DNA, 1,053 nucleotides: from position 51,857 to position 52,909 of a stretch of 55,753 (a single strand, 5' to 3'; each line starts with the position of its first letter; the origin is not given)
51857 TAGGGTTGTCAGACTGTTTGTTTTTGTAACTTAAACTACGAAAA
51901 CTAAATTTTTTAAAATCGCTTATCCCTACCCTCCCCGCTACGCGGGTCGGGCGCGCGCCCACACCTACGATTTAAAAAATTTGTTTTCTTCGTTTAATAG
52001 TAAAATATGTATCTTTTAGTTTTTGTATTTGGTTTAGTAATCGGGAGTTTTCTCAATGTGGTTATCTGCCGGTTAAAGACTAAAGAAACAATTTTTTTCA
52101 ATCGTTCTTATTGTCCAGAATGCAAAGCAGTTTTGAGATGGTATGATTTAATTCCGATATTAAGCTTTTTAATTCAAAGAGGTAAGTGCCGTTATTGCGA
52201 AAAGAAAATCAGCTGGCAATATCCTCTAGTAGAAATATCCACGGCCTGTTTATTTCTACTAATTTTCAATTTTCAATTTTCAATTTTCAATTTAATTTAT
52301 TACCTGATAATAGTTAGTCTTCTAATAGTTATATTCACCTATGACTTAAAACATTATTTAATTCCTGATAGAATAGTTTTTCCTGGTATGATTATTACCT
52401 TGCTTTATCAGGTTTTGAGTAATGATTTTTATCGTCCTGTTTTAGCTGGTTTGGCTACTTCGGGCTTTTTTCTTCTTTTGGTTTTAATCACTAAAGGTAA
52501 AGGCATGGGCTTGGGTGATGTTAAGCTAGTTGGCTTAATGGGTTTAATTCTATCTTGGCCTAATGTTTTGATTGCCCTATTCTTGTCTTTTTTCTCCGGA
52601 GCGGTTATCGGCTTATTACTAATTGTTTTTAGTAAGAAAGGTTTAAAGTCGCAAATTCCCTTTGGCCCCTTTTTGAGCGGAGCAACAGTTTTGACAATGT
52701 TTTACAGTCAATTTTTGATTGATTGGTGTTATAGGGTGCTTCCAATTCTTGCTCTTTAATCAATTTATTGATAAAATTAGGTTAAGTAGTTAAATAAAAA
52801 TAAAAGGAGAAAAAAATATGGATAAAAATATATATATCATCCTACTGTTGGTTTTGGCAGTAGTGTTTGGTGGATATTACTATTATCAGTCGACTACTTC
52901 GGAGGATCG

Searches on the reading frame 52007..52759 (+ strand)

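Call 9: search_protein_families(library=pfam, proteins=[window:52007-52759:+], max_evalue=0.001)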
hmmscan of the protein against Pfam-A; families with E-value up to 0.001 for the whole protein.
window:52007-52759:+ (250 aa): 2 families
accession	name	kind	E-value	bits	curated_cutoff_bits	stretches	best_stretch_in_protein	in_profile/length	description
PF06750.18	A24_N_bact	-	3.9e-34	117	23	1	7-87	1-81/84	Bacterial Peptidase A24 N-terminal domain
PF01478.23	Peptidase_A24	-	1.4e-18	67.7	26.5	1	100-203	1-104/104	Type IV leader peptidase family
